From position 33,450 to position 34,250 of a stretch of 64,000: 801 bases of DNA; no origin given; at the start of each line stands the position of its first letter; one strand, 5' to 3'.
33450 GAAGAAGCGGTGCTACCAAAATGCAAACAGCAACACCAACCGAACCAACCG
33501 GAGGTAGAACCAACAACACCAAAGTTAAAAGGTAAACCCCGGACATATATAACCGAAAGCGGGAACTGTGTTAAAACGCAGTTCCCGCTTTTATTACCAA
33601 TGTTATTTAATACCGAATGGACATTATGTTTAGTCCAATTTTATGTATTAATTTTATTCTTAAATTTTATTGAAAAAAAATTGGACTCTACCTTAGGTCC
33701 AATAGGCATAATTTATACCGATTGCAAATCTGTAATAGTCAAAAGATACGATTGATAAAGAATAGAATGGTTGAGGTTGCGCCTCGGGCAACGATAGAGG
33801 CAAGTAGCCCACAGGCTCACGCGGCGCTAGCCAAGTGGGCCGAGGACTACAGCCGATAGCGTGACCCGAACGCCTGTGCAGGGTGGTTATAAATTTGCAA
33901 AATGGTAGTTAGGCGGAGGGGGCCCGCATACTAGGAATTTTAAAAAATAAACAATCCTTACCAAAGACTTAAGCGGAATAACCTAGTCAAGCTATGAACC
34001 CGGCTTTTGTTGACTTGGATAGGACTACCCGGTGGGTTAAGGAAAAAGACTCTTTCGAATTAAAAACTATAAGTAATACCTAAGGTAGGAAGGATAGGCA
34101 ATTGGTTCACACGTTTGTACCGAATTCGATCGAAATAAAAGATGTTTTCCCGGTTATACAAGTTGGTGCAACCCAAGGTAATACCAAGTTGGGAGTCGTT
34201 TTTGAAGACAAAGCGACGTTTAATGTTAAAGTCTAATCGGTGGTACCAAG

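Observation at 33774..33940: Unannotated structured repeat family R1 (~170 nt, at least six copies in 64 kb)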

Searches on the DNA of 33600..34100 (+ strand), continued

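Call 35: search_with_rna_model(model_id=R1, sources=[window, L001, L002, L008, L009, L010, L013, L014, L015, L016, L017, L018, L019, L021, L022, L024, L026, L027, L028, L029, L030, L031, L032, L033, L034, L035, L036, L037, L038, L039, L040, L041, L042, L043, L044, L045, L046, L047, L048, L049, L050, L051, L052, L053, L054, L055, L056, L057, L058, L059, L060, L061, L062, L063, L064, L065, L066, L067, L068, L069, L070, L071, L072, L073, L074, L075, L076, L077, L078, L079, L080, L081, L082, L083, L084, L085, L086, L087], max_evalue=0.01, make_alignment=true)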
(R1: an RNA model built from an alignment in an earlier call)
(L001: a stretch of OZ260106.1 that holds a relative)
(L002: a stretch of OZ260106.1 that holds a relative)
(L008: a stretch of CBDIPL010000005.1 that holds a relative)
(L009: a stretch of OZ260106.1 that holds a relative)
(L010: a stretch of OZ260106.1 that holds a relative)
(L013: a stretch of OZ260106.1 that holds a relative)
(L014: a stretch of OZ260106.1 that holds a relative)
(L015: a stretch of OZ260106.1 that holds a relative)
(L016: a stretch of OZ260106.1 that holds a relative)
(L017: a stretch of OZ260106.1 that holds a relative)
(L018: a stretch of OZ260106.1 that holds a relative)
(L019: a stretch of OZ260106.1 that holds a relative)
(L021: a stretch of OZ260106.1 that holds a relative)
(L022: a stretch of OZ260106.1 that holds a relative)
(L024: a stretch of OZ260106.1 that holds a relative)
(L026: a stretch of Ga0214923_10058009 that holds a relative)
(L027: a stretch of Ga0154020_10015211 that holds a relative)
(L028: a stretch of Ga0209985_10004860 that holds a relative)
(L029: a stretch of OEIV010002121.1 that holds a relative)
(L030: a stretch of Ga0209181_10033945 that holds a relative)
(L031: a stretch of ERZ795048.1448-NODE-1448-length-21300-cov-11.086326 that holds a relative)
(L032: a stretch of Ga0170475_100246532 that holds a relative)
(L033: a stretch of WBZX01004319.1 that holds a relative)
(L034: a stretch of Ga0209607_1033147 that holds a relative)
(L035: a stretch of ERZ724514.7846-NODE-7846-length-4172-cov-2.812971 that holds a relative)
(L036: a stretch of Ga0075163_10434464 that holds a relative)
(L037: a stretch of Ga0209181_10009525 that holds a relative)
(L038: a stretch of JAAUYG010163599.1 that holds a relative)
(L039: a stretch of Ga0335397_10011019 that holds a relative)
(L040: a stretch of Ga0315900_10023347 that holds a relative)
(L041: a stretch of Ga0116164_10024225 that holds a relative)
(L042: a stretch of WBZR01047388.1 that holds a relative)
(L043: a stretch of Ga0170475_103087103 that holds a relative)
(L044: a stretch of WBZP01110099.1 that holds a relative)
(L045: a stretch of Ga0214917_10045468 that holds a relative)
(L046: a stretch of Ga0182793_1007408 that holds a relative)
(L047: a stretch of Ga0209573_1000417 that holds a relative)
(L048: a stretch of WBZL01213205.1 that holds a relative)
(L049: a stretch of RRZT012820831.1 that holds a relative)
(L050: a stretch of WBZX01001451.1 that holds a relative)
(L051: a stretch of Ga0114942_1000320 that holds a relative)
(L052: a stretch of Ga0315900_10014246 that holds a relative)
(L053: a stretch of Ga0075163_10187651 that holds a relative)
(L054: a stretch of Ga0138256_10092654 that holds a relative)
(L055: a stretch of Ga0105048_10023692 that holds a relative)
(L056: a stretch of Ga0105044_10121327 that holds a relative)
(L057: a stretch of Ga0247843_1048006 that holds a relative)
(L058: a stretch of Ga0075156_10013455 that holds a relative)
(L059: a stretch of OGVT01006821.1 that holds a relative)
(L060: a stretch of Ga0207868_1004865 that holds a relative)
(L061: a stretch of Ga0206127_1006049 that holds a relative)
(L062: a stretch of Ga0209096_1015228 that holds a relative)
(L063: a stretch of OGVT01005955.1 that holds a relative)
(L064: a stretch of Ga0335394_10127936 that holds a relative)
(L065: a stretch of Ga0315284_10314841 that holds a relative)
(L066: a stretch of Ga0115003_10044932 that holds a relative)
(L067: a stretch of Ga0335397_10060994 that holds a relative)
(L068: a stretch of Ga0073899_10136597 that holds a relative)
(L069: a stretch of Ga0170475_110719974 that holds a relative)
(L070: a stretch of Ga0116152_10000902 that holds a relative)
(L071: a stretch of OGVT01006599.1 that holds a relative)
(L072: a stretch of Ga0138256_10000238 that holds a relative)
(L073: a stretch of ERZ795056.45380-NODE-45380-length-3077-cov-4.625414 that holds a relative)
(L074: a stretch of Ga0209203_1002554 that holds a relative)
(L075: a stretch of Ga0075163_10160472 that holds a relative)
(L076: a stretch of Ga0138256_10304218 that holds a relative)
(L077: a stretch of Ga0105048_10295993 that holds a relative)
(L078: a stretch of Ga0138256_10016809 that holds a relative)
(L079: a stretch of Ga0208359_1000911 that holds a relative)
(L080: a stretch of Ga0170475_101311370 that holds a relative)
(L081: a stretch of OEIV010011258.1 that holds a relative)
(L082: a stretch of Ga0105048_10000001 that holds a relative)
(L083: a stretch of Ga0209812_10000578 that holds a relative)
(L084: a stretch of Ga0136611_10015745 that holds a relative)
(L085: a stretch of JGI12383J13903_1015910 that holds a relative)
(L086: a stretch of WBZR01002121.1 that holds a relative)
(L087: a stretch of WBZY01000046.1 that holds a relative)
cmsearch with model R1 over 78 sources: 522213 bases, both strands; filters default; matches with E-value up to 0.01: 101.
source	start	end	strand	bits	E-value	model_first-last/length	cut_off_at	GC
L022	5525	5686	-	156.3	9.1e-44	1-165/165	no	0.55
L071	95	256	+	153.3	7.1e-43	1-165/165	no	0.56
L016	6519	6678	-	152.3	1.4e-42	1-165/165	no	0.59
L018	2958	3121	-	151.3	2.8e-42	1-165/165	no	0.6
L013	1234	1399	+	147.7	3.1e-41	1-165/165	no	0.57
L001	3763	3928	+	147.1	4.6e-41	1-165/165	no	0.55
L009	2427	2585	-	147.1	4.8e-41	1-165/165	no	0.55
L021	4046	4205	-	146.8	6e-41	1-165/165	no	0.54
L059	353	512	-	146.8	6e-41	1-165/165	no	0.54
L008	3730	3894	-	144.5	2.7e-40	1-165/165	no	0.59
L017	1134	1298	-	144.5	2.7e-40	1-165/165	no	0.59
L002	3271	3427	+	144.3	3.1e-40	1-165/165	no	0.53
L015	6503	6673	+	144.2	3.5e-40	1-165/165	no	0.56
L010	751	924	-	142.8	8.8e-40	1-165/165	no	0.54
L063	132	289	-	140.8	3.5e-39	1-165/165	no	0.54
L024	950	1107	-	139.4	8.7e-39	1-165/165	no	0.54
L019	7431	7587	-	128.2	1.7e-35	1-165/165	no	0.55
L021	1015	1175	+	125.6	1.1e-34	1-165/165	no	0.59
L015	6190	6349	-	122.9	6.7e-34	1-165/165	no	0.56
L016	6767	6925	+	114.1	2.5e-31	1-165/165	no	0.55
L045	789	951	+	114.1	2.6e-31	1-165/165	no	0.53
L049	3899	4079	-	109.3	6.7e-30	1-165/165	no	0.5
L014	473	643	-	107.4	2.5e-29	1-165/165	no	0.55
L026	2745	2885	+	98.1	1.3e-26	1-142/165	3'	0.52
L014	905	1061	+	94.9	1.1e-25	1-165/165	no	0.52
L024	1625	1790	+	94.6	1.5e-25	1-165/165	no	0.57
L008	4055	4215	+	92.6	5.7e-25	1-165/165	no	0.53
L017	1459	1619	+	92.6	5.7e-25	1-165/165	no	0.53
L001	6998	7169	-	92.1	7.7e-25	1-165/165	no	0.56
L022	2888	3046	+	91.9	8.9e-25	1-165/165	no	0.52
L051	8008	8131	-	81.9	8e-22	1-165/165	no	0.52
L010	7382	7542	+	81.9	8.1e-22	1-165/165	no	0.56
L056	25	142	-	81.8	8.7e-22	1-165/165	no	0.6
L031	13139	13256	+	79.3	4.6e-21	1-165/165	no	0.64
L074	5248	5365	-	79.3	4.6e-21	1-165/165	no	0.64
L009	2890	3048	+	78.9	6.1e-21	1-165/165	no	0.53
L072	11766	11878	-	77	2.2e-20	1-165/165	no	0.62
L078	587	702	-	76.9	2.4e-20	1-165/165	no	0.61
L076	501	614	+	76.1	4.2e-20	1-165/165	no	0.61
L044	1462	1573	+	75.3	7e-20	1-165/165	no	0.63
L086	8068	8191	-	75.3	7.3e-20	1-165/165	no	0.66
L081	2320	2440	+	74.8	1e-19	1-165/165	no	0.65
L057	925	1038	-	73.8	1.9e-19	1-165/165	no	0.63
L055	9007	9126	-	73.7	2.1e-19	1-165/165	no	0.56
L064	1650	1766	-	73.5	2.3e-19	1-165/165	no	0.63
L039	917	1036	+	73.2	2.9e-19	1-165/165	no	0.55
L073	1176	1291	-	72.5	4.7e-19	1-165/165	no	0.64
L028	9218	9334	+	71.5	9.1e-19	1-165/165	no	0.67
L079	970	1086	-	71.5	9.1e-19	1-165/165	no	0.67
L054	356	473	+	71.2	1.1e-18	1-165/165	no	0.66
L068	198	315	+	71.2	1.1e-18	1-165/165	no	0.66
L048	57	174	-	70.5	1.9e-18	1-165/165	no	0.63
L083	4523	4638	+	70.5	1.9e-18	1-165/165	no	0.65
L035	3356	3472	+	70.2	2.2e-18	1-165/165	no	0.67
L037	3097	3216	+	69.4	3.8e-18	1-165/165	no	0.55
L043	1057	1165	+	68.8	5.9e-18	1-165/165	no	0.58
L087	100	223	-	68.7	6.2e-18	1-165/165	no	0.67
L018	4033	4195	+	68.2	8.7e-18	1-165/165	no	0.56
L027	2405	2517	-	67.9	1.1e-17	1-165/165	no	0.64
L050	13513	13638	+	66.5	2.8e-17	1-165/165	no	0.64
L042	1440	1556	+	66.5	2.8e-17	1-165/165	no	0.68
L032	2005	2127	-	66.3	3.2e-17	1-165/165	no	0.63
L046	4632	4748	-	66.1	3.7e-17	1-165/165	no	0.66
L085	981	1097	+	66.1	3.7e-17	1-165/165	no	0.66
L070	2582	2698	-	65.7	4.9e-17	1-165/165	no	0.68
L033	553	672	-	64.4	1.1e-16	1-165/165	no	0.61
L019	7850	8000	+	62.1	5.5e-16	1-144/165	3'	0.59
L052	9274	9393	+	61.9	6.6e-16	1-165/165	no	0.65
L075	2545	2654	+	61.6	7.9e-16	1-157/165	3'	0.66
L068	1353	1491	+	60.8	1.4e-15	1-165/165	no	0.65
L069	1864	1983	+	60.8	1.4e-15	1-165/165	no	0.57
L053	77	243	+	60.4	1.8e-15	1-165/165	no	0.42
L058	4683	4817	+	60.3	1.9e-15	1-131/165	3'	0.37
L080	606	712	+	60.1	2.1e-15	1-165/165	no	0.58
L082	2527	2625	+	59.3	3.8e-15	1-165/165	no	0.57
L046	2342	2482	+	59.2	4e-15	1-165/165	no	0.65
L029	2219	2335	-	58.2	7.9e-15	1-165/165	no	0.67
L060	5498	5605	-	57.8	1e-14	10-165/165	5'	0.67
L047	4141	4281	-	55.9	3.7e-14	1-165/165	no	0.67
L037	310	453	-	52.7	3.2e-13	1-165/165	no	0.69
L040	5082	5180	+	50.1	2e-12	1-165/165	no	0.41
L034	2537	2685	-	48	8e-12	1-165/165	no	0.58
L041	1759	1907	+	48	8e-12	1-165/165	no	0.58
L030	1652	1766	+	47.9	8.5e-12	1-165/165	no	0.63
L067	2299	2413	+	47.9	8.5e-12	1-165/165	no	0.63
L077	543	641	-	46.6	2e-11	1-165/165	no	0.47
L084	4031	4099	-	42.7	2.9e-10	18-89/165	no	0.64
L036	102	233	-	42.2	4.1e-10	1-165/165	no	0.69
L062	4150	4264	-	41.8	5.6e-10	1-165/165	no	0.64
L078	6141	6306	+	39.5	2.6e-09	1-165/165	no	0.64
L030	4662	4779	+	36.5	2e-08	1-165/165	no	0.65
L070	3743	3871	-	31.6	5.5e-07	1-165/165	no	0.59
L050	11730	11892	-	30.1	1.5e-06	1-165/165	no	0.66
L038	2894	2950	-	17.3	0.0093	23-84/165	no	0.47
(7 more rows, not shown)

Alignment A3: 101 matches aligned to the model, 270 columns, each read 5' to 3' on its own strand. Consensus structure (alignment columns), stored with it:
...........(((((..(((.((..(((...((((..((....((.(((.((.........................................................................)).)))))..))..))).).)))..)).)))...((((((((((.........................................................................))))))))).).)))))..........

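Call 58: search_with_rna_model(model_id=R1, sources=[L089, L090, L091, L092, L093], max_evalue=1)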
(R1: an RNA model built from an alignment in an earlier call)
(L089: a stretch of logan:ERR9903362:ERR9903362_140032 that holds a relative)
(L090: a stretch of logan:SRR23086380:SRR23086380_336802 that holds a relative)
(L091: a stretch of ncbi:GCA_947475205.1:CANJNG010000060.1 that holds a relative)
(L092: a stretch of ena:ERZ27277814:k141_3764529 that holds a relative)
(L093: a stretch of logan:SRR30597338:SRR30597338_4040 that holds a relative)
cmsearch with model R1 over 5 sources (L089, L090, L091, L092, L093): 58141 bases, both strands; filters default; matches with E-value up to 1: 1.
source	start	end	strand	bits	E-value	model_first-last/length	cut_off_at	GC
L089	1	152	+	66.8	2.6e-18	13-165/165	5'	0.55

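Call 86: search_with_rna_model(model_id=R1, source=window, filters=off, max_evalue=10)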
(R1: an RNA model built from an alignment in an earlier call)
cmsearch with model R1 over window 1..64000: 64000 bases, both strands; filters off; matches with E-value up to 10: 31.
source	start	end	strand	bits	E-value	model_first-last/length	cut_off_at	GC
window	33774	33936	+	131.9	1.8e-37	1-165/165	no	0.6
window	54594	54759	+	123.1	7e-35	1-165/165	no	0.57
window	46247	46410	+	122.6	9.5e-35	1-165/165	no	0.59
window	49907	50071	-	117.4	3.3e-33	1-165/165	no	0.58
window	19028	19172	-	62.5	5.2e-17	1-165/165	no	0.56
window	6818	6924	+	37.4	1.3e-09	1-165/165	no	0.5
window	45951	46056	-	32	5.1e-08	1-165/165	no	0.53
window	24010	24152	-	12.6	0.026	1-165/165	no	0.41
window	10379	10486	+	8.4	0.48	1-165/165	no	0.36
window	5919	6050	+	8.3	0.52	1-165/165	no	0.38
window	54685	54743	-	8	0.62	92-149/165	no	0.49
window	40643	40725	-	7.1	1.1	1-165/165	no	0.39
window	35215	35327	-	6.8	1.4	1-165/165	no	0.4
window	1753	1802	-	6.7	1.5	96-145/165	no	0.22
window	62029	62079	-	6.4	1.9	1-165/165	no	0.45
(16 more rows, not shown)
